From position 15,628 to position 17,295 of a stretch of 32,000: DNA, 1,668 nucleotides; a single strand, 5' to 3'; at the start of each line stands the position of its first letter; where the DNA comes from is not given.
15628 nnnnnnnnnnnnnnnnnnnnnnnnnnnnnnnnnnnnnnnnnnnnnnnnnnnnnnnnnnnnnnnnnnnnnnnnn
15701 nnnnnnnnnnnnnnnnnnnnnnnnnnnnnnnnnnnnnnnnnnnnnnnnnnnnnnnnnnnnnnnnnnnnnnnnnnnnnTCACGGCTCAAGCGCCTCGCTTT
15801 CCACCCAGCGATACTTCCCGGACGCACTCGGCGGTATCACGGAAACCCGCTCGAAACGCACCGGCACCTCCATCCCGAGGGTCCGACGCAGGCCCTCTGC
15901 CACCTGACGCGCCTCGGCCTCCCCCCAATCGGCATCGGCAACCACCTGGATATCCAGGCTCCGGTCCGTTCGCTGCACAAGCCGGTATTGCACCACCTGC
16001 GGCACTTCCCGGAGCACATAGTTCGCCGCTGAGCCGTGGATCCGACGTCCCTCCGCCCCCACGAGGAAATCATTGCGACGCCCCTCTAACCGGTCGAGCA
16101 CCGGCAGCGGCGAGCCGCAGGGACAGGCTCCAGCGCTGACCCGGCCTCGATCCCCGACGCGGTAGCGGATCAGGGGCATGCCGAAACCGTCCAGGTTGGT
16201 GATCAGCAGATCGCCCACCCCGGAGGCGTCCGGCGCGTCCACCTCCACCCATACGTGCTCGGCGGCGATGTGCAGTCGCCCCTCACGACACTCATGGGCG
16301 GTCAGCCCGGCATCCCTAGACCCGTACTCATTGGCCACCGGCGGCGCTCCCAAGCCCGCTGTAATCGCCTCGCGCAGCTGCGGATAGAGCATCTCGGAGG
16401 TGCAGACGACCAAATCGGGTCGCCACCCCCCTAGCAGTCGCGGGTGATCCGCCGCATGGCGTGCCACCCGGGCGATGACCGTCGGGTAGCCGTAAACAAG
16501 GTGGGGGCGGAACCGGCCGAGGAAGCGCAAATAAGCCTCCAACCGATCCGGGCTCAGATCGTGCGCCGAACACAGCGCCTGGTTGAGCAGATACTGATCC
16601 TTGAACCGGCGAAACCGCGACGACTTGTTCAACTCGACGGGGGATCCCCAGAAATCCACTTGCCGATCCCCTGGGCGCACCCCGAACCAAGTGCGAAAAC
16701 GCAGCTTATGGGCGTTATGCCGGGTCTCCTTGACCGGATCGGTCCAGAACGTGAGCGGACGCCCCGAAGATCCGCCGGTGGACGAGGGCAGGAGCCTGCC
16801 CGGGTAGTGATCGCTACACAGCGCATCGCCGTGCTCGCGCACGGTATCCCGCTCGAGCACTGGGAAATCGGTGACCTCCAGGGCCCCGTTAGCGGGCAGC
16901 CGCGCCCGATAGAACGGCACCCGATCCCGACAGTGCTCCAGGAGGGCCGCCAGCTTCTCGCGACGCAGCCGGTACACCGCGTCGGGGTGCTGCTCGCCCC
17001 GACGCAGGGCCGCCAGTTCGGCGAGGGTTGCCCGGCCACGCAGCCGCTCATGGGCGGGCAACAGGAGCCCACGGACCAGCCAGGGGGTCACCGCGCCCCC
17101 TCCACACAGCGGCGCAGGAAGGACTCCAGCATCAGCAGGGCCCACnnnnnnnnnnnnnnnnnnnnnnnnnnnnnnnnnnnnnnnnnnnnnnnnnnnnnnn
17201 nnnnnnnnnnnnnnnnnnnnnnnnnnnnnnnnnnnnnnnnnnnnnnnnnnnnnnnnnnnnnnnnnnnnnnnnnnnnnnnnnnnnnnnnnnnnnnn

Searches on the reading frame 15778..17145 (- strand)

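Call 7: search_protein_families(library=ncbifam, proteins=[window:15778-17145:-], max_evalue=0.00001)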
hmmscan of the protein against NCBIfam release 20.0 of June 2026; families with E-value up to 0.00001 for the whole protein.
window:15778-17145:- (455 aa): 6 families
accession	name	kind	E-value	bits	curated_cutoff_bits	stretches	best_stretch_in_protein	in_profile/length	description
NF045666.1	DVU1553_fam_AMP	equivalog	7e-25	87.8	300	1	201-356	170-330/331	DVU_1553 family AMP-dependent CoA ligase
NF041217.1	BagE_FevW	exception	8.1e-15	54.7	800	1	259-426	210-381/424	bagremycin/ferroverdin synthetase BagE/FevW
NF041878.1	paak_haloarch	equivalog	3.1e-13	49.1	700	1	245-423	204-393/427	phenylacetate--CoA ligase PaaK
TIGR02304.1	aden_form_hyp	equivalog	3.5e-12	46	251.9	1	201-405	175-379/430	F390 synthetase-related protein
NF053551.1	FlxY_rubin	equivalog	1.1e-10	40.8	520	1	274-435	234-403/424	flexirubin biosynthesis putative acyl-CoA ligase FlxY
TIGR02155.1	PA_CoA_ligase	equivalog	3.2e-07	29.2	646.3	0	285-398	243-358/422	phenylacetate--CoA ligase PaaK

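Call 82: search_protein_families(library=pfam, proteins=[window:15778-17145:-], max_evalue=0.001)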
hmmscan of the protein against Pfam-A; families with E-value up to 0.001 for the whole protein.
window:15778-17145:- (455 aa): 0 families
